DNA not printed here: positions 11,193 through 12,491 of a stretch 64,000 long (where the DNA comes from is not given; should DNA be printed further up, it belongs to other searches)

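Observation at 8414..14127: UbiA-HAD-GtrA plus two large polytopic proteins: a putative polyprenyl-phospho-pentose glycosylation system wedged between rpoZ and spoT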

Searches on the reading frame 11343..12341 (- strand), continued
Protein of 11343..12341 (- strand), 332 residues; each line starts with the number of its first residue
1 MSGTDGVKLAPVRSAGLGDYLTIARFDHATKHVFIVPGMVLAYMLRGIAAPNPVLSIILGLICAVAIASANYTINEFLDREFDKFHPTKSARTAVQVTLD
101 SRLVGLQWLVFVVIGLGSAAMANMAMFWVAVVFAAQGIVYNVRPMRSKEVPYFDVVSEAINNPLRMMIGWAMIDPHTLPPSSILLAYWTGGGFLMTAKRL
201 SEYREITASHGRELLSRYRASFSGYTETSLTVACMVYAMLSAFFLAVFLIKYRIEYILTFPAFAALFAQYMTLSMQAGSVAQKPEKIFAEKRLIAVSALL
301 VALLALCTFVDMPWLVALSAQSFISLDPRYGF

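Call 71: find_encoding_contigs(protein=P0177, flank=10000, max_places=2)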
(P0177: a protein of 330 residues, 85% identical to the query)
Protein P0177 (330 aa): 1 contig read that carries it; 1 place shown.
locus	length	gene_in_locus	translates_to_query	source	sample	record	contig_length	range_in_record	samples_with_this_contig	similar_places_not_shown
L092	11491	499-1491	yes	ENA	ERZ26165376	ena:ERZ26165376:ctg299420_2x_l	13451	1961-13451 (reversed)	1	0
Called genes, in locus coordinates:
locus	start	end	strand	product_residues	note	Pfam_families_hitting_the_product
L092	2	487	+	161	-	?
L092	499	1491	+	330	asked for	PF01040:UbiA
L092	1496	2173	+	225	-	PF00702:Hydrolase, PF12710:HAD (weak), PF13419:HAD_2, PF13242:Hydrolase_like (weak)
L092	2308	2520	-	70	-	-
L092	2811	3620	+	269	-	PF02934:GatB_N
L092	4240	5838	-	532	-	PF05569:Peptidase_M56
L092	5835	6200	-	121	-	PF03965:Penicillinase_R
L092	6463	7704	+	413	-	PF04055:Radical_SAM (weak)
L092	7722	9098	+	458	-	PF13566:DUF4130, PF03167:UDG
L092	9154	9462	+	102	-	-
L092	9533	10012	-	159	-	PF22741:PTP-NADK, PF04273:BLH_phosphatase (weak), PF22785:Tc-R-P (weak)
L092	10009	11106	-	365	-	PF05222:AlaDh_PNT_N, PF01262:AlaDh_PNT_C, PF02826:2-Hacid_dh_C (faint)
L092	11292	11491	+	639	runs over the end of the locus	PF02705:K_trans, PF22776:K_trans_C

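Call 79: search_dna_similar(query=window:11343-12341:-, collection=phages, mode=protein, max_evalue=0.001, max_rows=15)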
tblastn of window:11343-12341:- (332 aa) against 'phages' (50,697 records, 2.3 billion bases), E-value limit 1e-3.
No match.
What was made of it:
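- Tried and rejected: Phage search with UbiA. tblastn against phage genomes found no match (call 79).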

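Call 80: search_dna_similar(query=window:11343-12341:-, collection=plasmids, mode=protein, max_evalue=0.00001, max_rows=30)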
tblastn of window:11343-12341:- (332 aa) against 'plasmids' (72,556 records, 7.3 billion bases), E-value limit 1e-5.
Records with a match: 23; places in all: 23; records where one place covers at least 80% of the query: 20.
Best place of each record, by identity: 60-80% 1; <60% 22.
By first word of the organism name: Rhizobium 18; Sphingobium 1; Paracoccus 1; Rhodobacter 1; Subdoligranulum 1; Sinorhizobium 1.
By predicted mobility (MOB-suite, as given by PLSDB): conjugative 11; non-mobilizable 8; mobilizable 4.
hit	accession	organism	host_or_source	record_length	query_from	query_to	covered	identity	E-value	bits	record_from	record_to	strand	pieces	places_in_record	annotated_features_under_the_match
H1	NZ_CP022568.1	Rhizobium leguminosarum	Root nodule,Pisum sativum root-nodule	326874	10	326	95%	59.0%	3e-111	362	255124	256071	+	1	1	UbiA family prenyltransferase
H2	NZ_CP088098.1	Rhizobium sp. SU303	cell culture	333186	10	326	95%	59.0%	3e-111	362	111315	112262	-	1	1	UbiA family prenyltransferase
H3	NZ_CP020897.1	Rhizobium phaseoli Brasil 5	Phaseolus vulgaris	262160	10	326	95%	58.7%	5e-113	367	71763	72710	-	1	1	UbiA prenyltransferase family protein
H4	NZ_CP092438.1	Rhizobium sp. K102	Phaseolus vulgaris,Cell culture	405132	8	324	95%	57.7%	4e-113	367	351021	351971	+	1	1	UbiA prenyltransferase family protein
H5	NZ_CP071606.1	Rhizobium binae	lentil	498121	15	326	94%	58.7%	2e-112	365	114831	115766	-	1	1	UbiA prenyltransferase family protein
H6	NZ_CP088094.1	Rhizobium laguerreae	cell culture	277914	15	327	94%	58.5%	4e-111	362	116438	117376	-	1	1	UbiA family prenyltransferase | HAD family hydrolase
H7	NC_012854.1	Rhizobium leguminosarum bv. trifolii WSM1325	-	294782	15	327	94%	58.1%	4e-109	355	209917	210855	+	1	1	UbiA family prenyltransferase | HAD family hydrolase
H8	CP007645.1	Rhizobium etli bv. phaseoli str. IE4803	Phaseolus vulgaris,whole organism,nodule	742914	8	327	96%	56.9%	6e-113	367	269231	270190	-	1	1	UbiA prenyltransferase family protein | HAD-superfamily hydrolase protein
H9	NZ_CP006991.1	Rhizobium etli bv. mimosae str. IE4771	Phaseolus vulgaris,whole organism,nodule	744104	8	327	96%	56.9%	6e-113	367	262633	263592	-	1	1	UbiA prenyltransferase family protein | HAD family hydrolase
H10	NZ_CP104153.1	Rhizobium sophoriradicis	Phaseolus vulgaris,cell culture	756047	8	327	96%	56.9%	6e-113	367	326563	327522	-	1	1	UbiA prenyltransferase family protein | HAD family hydrolase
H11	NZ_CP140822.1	Rhizobium johnstonii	Trifolium pratense,whole organism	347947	15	326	94%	58.3%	4e-109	356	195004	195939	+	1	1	UbiA prenyltransferase family protein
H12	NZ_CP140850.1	Rhizobium johnstonii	Trifolium pratense,whole organism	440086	15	326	94%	58.3%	4e-109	356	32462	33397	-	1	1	UbiA prenyltransferase family protein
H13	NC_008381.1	Rhizobium johnstonii 3841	-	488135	15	326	94%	58.3%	4e-109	356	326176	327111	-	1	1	UbiA prenyltransferase family protein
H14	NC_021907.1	Rhizobium etli bv. mimosae str. Mim1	Mimosa affinis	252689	15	326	94%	58.0%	5e-112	364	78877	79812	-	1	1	UbiA prenyltransferase family protein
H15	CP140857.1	Rhizobium ruizarguesonis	Trifolium pratense,whole organism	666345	15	326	94%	58.0%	1e-111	363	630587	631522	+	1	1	UbiA prenyltransferase family protein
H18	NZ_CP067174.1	Paracoccus aestuarii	cell culture,isolated from tidal flat ...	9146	19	331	94%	54.0%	3e-100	330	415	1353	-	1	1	UbiA family prenyltransferase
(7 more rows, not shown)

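Call 81: get_annotated_region(hit=H13, flank=8000)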
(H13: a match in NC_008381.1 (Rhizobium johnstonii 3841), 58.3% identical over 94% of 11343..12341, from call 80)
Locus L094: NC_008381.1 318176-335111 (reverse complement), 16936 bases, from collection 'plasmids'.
description: Rhizobium johnstonii 3841 plasmid pRL10, complete sequence
organism: Rhizobium johnstonii 3841 (NCBI taxid 216596)
taxonomy: Bacteria; Pseudomonadota; Alphaproteobacteria; Hyphomicrobiales; Rhizobiaceae; Rhizobium; Rhizobium johnstonii; Rhizobium johnstonii 3841
host: -; source: -; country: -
typing (MOB-suite, as given by PLSDB): conjugative; replicon rep_cluster_841; relaxase MOBQ; mating-pair formation MPF_T
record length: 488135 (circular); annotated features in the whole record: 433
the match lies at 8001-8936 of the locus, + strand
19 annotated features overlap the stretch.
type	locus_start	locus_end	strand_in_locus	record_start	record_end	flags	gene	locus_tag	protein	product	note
CDS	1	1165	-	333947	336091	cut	-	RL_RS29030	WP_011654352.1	TonB-dependent siderophore receptor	GO:0015891 - siderophore transport [Evidence IEA]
CDS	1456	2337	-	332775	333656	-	-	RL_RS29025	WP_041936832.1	alpha/beta hydrolase-fold protein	-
CDS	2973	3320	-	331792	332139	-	-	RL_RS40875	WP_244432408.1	hypothetical protein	-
CDS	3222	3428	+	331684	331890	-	-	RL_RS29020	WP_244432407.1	type II toxin-antitoxin system ParD family antitoxin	-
CDS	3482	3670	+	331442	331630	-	-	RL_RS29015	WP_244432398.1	type II toxin-antitoxin system RelE/ParE family toxin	-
CDS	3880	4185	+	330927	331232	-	-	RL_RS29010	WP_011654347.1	alkylphosphonate utilization protein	-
CDS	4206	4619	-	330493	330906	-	-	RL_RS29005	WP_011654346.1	hypothetical protein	-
CDS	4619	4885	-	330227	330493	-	-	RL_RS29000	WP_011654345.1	type II toxin-antitoxin system prevent-host-death family antitoxin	GO:0008219 - cell death [Evidence IEA]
CDS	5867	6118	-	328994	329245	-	-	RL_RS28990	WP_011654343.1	hypothetical protein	-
CDS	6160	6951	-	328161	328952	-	-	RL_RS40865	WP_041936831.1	hypothetical protein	-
CDS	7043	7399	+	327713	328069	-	-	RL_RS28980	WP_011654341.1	hypothetical protein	-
CDS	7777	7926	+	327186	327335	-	-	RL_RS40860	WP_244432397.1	hypothetical protein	-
CDS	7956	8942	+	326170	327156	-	-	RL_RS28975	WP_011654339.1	UbiA prenyltransferase family protein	-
CDS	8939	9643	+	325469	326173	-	-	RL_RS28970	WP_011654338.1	HAD family hydrolase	-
CDS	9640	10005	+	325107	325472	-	-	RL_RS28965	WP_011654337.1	GtrA family protein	-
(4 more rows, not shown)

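Call 82: get_annotated_region(hit=H18, flank=9000)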
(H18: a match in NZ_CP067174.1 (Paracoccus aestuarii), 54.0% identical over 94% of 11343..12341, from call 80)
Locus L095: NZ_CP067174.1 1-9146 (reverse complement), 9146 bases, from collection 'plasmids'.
description: Paracoccus aestuarii strain DSM 19484 plasmid p9146, complete sequence
organism: Paracoccus aestuarii (NCBI taxid 453842)
taxonomy: Bacteria; Pseudomonadota; Alphaproteobacteria; Rhodobacterales; Paracoccaceae; Paracoccus; Paracoccus aestuarii
host: -; source: cell culture,isolated from tidal flat sediment; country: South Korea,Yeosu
typing (MOB-suite, as given by PLSDB): non-mobilizable
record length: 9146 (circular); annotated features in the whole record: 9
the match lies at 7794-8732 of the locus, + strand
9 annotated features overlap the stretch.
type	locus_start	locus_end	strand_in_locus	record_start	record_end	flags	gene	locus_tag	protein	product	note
CDS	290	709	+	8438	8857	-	-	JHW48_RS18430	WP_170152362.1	GtrA family protein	-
CDS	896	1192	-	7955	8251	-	-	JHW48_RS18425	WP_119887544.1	hypothetical protein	-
CDS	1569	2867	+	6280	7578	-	mobV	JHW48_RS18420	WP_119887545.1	MobV family relaxase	GO:0006310 - DNA recombination [Evidence IEA]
CDS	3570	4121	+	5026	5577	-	-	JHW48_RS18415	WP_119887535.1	helix-turn-helix domain-containing protein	-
CDS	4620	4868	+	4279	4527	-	-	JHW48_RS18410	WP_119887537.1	BrnT family toxin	-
CDS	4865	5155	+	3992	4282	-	-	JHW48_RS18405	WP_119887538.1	BrnA antitoxin family protein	-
CDS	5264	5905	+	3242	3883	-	-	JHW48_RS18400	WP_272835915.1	hypothetical protein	-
CDS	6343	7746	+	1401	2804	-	-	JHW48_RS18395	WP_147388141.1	hypothetical protein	-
CDS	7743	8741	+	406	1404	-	-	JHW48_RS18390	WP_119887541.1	UbiA family prenyltransferase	-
